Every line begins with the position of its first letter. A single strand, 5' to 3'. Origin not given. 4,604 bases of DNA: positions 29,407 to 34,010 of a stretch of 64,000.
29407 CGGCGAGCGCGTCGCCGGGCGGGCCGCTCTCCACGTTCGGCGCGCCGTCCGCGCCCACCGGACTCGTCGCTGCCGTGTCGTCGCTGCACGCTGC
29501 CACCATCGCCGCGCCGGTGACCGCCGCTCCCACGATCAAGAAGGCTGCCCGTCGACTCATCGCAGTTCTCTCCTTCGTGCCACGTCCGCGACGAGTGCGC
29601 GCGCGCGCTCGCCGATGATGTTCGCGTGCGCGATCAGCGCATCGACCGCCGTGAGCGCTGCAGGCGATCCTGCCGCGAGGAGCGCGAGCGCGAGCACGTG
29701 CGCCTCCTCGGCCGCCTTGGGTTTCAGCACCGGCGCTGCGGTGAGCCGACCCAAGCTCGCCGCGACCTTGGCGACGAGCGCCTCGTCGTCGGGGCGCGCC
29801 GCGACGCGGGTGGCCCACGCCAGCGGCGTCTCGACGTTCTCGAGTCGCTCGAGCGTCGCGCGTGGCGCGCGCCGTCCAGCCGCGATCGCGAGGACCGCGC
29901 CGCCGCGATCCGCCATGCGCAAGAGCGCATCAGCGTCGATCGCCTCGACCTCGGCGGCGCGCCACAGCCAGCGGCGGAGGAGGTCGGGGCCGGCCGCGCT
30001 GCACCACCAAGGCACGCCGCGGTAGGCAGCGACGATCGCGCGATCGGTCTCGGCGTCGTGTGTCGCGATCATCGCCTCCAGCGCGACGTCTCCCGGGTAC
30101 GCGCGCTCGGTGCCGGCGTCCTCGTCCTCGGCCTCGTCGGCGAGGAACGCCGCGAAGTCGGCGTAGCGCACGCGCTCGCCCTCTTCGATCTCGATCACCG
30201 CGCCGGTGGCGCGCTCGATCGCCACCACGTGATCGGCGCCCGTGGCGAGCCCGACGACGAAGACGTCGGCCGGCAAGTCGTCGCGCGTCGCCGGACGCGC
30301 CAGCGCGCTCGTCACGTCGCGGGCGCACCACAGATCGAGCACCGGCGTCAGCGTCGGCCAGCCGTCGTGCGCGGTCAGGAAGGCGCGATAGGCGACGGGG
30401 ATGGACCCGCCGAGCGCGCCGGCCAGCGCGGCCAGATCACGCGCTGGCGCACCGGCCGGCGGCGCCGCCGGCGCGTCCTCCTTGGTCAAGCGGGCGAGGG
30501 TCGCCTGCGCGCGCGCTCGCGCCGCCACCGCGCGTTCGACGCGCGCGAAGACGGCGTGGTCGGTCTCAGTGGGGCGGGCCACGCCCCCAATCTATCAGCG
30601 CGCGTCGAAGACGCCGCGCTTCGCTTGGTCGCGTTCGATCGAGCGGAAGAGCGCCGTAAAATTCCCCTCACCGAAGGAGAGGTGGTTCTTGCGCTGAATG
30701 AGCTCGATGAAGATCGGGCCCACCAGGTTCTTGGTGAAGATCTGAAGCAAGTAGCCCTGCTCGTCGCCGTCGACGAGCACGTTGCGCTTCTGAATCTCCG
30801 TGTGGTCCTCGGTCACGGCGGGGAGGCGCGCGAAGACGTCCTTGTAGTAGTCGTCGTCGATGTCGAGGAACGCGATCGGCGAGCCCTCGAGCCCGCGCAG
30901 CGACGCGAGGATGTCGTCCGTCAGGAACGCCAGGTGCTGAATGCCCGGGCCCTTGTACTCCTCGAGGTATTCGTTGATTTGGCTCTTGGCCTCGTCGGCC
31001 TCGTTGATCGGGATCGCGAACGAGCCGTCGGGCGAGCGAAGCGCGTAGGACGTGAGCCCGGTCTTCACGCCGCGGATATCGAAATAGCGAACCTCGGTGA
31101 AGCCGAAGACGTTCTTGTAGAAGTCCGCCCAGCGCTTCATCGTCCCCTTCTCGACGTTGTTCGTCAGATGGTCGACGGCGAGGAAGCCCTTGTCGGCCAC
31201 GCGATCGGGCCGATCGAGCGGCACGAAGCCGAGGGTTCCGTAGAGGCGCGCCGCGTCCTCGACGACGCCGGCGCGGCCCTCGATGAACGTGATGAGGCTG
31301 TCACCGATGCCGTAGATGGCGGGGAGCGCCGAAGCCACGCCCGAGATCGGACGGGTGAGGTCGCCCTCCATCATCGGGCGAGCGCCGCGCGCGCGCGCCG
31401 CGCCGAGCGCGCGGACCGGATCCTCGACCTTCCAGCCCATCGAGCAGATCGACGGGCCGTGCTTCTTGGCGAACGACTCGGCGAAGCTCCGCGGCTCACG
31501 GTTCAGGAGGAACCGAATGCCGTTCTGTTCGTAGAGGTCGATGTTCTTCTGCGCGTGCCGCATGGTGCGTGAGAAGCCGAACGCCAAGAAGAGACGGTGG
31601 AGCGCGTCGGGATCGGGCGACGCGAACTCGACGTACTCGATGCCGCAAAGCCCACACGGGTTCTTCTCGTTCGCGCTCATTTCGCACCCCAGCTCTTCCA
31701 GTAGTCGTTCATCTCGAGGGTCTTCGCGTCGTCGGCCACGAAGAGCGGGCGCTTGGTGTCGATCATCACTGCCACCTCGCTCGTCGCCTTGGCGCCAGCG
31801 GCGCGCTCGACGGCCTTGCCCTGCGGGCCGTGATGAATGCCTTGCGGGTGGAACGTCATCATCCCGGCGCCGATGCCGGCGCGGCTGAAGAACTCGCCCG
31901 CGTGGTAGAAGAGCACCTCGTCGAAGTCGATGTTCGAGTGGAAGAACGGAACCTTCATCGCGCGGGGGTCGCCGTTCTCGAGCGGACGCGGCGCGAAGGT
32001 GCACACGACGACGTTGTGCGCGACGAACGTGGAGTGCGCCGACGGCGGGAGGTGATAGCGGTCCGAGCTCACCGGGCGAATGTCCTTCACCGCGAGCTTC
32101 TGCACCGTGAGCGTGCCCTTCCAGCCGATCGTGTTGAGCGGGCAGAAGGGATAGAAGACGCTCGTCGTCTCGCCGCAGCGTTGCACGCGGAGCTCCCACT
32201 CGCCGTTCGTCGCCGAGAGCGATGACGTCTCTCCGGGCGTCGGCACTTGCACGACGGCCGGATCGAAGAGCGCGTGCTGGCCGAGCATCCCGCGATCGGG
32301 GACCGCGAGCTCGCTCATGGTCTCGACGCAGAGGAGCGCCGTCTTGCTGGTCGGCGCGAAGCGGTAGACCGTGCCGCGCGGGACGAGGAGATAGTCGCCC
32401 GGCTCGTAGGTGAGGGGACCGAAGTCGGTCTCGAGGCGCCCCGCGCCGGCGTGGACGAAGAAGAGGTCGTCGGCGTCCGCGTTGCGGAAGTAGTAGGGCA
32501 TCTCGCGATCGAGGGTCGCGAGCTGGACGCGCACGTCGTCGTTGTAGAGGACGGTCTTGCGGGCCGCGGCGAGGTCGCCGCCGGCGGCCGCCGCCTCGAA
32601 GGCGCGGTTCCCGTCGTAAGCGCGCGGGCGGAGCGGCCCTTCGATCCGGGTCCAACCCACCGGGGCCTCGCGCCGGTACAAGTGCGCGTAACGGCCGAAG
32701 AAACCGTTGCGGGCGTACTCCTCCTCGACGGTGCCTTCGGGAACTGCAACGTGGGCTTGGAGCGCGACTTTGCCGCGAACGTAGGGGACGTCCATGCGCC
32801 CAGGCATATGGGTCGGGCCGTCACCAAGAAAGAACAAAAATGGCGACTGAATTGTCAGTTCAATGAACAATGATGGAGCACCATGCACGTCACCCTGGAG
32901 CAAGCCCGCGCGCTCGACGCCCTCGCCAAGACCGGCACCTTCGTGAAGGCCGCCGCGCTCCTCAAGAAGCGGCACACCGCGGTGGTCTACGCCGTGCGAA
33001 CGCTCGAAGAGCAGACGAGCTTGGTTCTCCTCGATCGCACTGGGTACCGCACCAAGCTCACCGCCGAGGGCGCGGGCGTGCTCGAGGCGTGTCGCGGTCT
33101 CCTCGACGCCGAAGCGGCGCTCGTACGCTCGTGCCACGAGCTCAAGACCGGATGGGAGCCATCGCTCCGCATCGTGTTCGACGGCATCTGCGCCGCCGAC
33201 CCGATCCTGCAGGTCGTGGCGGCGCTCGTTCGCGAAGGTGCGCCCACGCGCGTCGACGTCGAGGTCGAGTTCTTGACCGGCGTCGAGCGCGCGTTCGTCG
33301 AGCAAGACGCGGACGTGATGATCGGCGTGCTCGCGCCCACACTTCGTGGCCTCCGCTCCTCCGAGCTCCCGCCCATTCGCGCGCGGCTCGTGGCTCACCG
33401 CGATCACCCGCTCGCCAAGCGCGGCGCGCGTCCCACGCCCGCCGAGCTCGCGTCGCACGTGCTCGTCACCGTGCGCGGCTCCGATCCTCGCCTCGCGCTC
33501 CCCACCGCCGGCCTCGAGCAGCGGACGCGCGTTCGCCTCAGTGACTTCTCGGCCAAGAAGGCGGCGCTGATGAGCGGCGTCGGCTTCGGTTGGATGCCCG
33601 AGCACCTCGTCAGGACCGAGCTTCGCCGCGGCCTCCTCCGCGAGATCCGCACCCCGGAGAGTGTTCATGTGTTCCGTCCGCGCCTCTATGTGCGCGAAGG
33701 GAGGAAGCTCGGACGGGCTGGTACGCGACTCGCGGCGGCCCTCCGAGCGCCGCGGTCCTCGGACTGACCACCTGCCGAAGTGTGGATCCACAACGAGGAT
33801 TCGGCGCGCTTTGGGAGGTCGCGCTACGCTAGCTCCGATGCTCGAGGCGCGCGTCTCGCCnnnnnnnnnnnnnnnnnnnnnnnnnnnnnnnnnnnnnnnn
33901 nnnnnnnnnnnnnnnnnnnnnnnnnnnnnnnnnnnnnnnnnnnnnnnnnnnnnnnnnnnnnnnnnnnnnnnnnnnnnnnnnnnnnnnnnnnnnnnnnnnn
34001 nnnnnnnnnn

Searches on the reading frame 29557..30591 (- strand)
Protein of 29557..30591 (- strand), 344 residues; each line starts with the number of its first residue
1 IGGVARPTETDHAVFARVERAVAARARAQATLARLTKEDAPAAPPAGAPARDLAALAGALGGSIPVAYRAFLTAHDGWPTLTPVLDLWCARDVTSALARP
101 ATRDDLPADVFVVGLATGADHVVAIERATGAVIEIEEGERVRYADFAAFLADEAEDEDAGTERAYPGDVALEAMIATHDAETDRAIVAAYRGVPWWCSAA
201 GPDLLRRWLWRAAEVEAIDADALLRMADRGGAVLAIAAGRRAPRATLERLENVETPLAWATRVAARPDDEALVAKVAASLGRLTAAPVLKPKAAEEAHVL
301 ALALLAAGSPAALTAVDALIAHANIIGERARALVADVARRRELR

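Call 7: search_protein_families(library=pfam, proteins=[window:29557-30591:-], max_evalue=0.01)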
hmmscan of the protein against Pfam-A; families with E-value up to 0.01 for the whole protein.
window:29557-30591:- (344 aa): 1 family
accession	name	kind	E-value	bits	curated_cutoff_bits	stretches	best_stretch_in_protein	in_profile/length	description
PF09346.15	SMI1_KNR4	-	0.0064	17.5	25.4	1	48-151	2-124/125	SMI1 / KNR4 family (SUKH-1)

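Call 10: search_protein_families(library=ncbifam, proteins=[window:29557-30591:-], max_evalue=0.01)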
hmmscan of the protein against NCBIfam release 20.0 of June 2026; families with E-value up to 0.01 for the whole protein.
window:29557-30591:- (344 aa): 0 families

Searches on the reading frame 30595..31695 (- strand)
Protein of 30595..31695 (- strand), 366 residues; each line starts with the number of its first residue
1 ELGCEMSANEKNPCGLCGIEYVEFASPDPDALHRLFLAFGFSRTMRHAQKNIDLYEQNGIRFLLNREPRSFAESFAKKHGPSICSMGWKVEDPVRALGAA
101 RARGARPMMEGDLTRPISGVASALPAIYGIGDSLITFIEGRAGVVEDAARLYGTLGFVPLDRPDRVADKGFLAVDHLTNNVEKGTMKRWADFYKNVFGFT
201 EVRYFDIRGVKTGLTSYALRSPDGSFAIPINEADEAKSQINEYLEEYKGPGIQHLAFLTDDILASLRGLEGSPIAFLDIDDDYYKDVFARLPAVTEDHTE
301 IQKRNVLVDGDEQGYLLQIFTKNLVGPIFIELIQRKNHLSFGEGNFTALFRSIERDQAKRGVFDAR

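Call 10: search_protein_families(library=ncbifam, proteins=[window:30595-31695:-], max_evalue=0.01)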
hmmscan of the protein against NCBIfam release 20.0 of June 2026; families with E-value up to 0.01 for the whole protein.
window:30595-31695:- (366 aa): 4 families
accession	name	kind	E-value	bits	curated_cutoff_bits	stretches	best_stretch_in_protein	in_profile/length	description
TIGR01263.1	4HPPD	equivalog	5.7e-105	351.7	277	1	18-362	2-352/353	4-hydroxyphenylpyruvate dioxygenase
NF042435.1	DhshikDhtase_QuiC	equivalog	9.5e-43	146.6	1200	1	16-347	294-617/635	3-dehydroshikimate dehydratase QuiC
TIGR03081.1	metmalonyl_epim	equivalog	4e-06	27.4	114.95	1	175-278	3-100/129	methylmalonyl-CoA epimerase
NF011012.0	PRK14440.1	equivalog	0.0016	18.6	103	1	189-252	6-67/90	acylphosphatase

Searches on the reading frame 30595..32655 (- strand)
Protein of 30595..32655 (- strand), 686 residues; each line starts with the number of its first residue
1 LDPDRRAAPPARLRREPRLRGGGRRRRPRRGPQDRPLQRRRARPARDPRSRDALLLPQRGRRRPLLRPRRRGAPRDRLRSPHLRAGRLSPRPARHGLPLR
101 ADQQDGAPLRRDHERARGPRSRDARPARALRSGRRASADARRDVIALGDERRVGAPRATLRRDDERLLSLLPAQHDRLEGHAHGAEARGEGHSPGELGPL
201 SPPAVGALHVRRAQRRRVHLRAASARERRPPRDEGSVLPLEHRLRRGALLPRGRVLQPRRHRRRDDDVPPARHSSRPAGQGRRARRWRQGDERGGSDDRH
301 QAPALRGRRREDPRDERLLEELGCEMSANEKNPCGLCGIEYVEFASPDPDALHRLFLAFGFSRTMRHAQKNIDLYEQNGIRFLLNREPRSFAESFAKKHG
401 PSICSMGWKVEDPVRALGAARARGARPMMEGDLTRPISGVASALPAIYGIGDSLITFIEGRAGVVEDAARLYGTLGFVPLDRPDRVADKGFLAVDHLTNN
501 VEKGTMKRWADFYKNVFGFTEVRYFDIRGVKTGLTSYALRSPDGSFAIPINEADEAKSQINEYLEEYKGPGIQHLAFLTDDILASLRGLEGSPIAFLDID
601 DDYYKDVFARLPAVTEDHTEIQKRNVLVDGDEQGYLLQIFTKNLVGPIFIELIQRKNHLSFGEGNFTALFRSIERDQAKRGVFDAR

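Call 7: search_protein_families(library=pfam, proteins=[window:30595-32655:-], max_evalue=0.01)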
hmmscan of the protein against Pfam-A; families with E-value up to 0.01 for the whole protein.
window:30595-32655:- (686 aa): 3 families
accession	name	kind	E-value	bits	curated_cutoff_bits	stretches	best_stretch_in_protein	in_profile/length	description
PF14696.12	Glyoxalase_5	-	9.5e-35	120.2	27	1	331-459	2-125/139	Hydroxyphenylpyruvate dioxygenase, HPPD, N-terminal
PF13669.12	Glyoxalase_4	-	8.9e-10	39.3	27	1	507-592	11-89/109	Glyoxalase/Bleomycin resistance protein/Dioxygenase superfamily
PF00903.31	Glyoxalase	-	4.3e-09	37.2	20.6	1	504-599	10-98/121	Glyoxalase/Bleomycin resistance protein/Dioxygenase superfamily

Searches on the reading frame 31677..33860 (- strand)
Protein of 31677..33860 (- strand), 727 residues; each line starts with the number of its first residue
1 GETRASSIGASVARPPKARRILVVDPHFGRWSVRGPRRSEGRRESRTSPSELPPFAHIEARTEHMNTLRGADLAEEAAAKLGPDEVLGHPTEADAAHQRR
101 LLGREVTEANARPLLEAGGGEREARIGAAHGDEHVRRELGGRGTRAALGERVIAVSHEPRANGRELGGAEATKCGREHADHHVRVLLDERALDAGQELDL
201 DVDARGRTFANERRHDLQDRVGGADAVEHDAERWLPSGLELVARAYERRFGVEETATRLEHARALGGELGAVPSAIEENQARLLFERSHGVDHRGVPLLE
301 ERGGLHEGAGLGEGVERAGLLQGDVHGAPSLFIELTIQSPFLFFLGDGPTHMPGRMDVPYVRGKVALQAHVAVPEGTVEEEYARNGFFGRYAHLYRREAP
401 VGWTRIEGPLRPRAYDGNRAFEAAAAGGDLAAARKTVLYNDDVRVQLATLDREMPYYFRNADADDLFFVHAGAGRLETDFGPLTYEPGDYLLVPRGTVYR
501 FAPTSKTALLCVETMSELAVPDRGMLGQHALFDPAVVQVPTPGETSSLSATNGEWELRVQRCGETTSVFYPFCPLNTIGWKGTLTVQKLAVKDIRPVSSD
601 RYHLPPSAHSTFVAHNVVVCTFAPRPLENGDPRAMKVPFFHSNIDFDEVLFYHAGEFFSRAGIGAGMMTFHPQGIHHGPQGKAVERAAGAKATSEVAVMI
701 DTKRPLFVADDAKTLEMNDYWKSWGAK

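Call 7: search_protein_families(library=pfam, proteins=[window:31677-33860:-], max_evalue=0.01)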
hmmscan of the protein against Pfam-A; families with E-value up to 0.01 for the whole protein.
window:31677-33860:- (727 aa): 3 families
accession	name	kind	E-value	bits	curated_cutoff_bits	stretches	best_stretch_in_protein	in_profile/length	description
PF20510.4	HgmA_N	-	1.1e-08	35.2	20.2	1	443-584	125-266/273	Homogentisate 1,2-dioxygenase N-terminal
PF07883.17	Cupin_2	-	2.8e-05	24.2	27.2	1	463-510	19-65/70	Cupin domain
PF04209.19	HgmA_C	-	0.0014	18.9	21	1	620-725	37-147/153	Homogentisate 1,2-dioxygenase C-terminal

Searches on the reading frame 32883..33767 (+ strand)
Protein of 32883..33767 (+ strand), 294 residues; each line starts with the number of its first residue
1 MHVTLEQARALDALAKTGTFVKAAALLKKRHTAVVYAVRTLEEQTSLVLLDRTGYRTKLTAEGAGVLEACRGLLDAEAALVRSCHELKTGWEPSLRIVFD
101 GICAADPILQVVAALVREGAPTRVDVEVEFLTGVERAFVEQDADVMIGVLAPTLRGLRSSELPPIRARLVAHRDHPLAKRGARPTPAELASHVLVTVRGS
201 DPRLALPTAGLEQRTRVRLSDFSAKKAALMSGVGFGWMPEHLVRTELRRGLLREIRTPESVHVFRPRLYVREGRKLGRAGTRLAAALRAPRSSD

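Call 7: search_protein_families(library=pfam, proteins=[window:32883-33767:+], max_evalue=0.01)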
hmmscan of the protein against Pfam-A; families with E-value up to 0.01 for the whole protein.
window:32883-33767:+ (294 aa): 2 families
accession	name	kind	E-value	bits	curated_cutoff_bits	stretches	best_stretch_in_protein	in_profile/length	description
PF03466.25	LysR_substrate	-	9.7e-24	84.4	28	1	90-288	3-205/209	LysR substrate binding domain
PF00126.33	HTH_1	-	1.7e-10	41.2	26.6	1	5-63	1-59/60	Bacterial regulatory helix-turn-helix protein, lysR family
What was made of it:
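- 32883..33767 (+): LysR-type regulator, divergent from the hmgA-like gene. Pfam HTH_1 + LysR_substrate (call 7).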
